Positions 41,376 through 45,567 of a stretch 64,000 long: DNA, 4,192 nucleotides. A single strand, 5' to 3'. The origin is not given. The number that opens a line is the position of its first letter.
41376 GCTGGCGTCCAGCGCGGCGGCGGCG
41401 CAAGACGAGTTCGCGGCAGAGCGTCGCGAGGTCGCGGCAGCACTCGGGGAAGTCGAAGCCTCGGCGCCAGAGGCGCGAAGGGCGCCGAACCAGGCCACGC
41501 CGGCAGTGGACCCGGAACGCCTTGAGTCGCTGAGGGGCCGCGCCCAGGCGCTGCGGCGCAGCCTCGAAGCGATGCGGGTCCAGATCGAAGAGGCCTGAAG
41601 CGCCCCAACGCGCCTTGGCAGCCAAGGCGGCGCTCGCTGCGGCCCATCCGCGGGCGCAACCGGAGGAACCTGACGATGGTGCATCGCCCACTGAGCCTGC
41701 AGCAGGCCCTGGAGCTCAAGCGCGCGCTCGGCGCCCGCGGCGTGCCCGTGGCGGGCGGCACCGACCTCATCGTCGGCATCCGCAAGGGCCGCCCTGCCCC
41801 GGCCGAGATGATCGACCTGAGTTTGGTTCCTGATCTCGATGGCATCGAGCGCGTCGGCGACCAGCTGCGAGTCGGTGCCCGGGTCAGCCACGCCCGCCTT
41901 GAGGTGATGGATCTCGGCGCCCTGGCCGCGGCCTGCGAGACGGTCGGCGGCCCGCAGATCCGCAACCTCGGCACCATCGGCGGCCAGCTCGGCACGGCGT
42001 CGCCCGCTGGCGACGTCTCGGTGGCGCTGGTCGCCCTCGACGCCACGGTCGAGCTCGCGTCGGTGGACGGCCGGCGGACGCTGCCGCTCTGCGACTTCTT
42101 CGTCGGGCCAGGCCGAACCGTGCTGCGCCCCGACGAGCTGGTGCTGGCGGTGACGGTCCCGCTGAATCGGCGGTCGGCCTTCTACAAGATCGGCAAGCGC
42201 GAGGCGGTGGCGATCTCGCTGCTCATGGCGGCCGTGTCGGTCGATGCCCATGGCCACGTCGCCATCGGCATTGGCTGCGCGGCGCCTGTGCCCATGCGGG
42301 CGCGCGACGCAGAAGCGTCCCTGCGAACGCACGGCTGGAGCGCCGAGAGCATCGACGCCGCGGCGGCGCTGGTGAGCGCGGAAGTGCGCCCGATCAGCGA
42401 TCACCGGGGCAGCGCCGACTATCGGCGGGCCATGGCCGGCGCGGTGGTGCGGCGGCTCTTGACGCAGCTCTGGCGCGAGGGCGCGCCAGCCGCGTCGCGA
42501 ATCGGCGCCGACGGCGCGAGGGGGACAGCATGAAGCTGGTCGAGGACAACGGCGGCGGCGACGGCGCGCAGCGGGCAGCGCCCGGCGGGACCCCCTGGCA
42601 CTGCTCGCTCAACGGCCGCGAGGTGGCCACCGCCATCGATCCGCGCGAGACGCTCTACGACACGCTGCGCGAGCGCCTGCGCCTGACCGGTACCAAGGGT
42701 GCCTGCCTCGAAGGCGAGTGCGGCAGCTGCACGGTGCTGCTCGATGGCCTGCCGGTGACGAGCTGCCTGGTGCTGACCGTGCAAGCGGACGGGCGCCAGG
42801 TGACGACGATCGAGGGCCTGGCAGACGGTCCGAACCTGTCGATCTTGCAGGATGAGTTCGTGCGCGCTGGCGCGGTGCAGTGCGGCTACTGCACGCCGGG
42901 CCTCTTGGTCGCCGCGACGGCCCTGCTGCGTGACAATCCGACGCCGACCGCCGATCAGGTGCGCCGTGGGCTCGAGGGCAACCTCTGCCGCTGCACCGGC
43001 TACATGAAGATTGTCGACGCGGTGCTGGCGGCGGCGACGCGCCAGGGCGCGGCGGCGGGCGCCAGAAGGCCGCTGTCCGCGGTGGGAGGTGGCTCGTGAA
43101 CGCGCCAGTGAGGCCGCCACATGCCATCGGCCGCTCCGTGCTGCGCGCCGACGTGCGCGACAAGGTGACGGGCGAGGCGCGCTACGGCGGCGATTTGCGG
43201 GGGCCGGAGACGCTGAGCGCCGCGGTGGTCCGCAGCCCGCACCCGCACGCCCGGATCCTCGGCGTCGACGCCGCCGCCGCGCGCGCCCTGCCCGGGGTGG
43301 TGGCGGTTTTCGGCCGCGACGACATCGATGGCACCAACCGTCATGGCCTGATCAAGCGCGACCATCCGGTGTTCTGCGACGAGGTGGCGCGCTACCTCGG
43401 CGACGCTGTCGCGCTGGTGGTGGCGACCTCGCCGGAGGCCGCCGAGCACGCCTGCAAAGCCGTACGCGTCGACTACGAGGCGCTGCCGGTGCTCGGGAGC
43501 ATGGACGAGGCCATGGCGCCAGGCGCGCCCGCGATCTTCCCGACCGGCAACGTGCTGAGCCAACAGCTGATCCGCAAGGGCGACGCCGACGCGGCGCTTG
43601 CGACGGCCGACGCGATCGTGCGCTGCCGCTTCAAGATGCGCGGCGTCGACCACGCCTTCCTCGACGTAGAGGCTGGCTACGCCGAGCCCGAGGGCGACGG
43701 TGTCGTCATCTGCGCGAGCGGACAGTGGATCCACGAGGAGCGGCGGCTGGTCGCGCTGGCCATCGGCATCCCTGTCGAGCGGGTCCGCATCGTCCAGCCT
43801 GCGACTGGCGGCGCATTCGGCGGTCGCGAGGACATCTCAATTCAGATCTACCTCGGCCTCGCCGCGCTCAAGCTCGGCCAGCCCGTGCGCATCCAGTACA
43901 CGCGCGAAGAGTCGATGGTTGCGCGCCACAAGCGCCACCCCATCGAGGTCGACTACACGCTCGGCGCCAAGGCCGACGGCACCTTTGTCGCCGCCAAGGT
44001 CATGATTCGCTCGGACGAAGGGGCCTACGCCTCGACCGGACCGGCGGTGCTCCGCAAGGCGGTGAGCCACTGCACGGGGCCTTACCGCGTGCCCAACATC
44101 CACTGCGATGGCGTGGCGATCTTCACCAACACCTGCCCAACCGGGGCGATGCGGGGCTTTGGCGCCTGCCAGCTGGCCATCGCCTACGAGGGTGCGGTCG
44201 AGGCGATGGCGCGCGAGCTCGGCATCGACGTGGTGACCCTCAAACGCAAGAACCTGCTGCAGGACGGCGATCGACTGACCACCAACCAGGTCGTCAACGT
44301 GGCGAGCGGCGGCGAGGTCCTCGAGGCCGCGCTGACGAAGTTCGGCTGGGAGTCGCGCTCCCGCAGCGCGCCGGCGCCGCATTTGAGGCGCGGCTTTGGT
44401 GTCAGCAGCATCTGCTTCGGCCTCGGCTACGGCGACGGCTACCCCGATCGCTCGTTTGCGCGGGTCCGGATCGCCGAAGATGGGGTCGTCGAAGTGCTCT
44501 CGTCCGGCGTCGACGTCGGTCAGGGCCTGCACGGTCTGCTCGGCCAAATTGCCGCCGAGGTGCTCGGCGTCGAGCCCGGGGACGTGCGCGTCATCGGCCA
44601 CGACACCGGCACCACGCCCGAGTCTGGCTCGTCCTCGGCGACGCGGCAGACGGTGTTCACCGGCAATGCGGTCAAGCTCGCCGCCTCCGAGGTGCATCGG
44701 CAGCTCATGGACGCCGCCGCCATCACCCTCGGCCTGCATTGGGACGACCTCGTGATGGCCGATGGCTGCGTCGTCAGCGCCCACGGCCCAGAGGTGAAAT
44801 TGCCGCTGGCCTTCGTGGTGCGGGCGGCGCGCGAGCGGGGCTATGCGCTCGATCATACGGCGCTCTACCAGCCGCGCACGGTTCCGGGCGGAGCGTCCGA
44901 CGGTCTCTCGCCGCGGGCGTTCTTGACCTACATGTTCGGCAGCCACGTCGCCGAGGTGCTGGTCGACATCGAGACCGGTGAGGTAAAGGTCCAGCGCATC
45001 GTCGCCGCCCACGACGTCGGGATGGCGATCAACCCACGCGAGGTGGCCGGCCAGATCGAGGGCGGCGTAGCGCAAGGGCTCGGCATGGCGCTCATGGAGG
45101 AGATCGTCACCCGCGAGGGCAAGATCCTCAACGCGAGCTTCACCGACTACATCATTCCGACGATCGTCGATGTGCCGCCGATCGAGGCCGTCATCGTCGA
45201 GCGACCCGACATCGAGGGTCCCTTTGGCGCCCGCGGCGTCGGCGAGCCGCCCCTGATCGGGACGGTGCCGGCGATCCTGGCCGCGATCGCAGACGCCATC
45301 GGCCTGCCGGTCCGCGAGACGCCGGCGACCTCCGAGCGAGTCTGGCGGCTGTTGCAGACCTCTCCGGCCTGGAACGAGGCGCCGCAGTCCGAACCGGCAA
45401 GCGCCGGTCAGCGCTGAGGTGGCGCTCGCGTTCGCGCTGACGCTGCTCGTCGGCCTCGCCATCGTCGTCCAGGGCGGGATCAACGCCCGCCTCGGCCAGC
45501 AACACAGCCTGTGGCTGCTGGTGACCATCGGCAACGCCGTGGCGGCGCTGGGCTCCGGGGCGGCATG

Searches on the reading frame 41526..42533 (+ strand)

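Call 57: search_protein_families(library=pfam, proteins=[window:41526-42533:+], max_evalue=0.00001)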
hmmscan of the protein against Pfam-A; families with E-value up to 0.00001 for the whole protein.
window:41526-42533:+ (335 aa): 2 families
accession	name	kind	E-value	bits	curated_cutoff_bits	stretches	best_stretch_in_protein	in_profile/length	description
PF00941.27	FAD_binding_5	-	8.9e-44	149.7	27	1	52-213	5-169/170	FAD binding domain in molybdopterin dehydrogenase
PF03450.22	CO_deh_flav_C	-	4.4e-18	65.7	25.5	1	219-314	2-101/102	CO dehydrogenase flavoprotein C-terminal domain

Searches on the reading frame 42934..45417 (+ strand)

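Call 57: search_protein_families(library=pfam, proteins=[window:42934-45417:+], max_evalue=0.00001)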
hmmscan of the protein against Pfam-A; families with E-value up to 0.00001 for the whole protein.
window:42934-45417:+ (827 aa): 3 families
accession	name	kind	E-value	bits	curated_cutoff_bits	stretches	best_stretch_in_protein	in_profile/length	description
PF02738.23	MoCoBD_1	-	3.7e-74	249.3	27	1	209-441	11-244/244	Molybdopterin cofactor-binding domain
PF20256.3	MoCoBD_2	-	5.5e-74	249.6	27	1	466-748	2-283/283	Molybdopterin cofactor-binding domain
PF01315.27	Ald_Xan_dh_C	-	3e-28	98.8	31.3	1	79-185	1-110/110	Aldehyde oxidase and xanthine dehydrogenase, a/b hammerhead domain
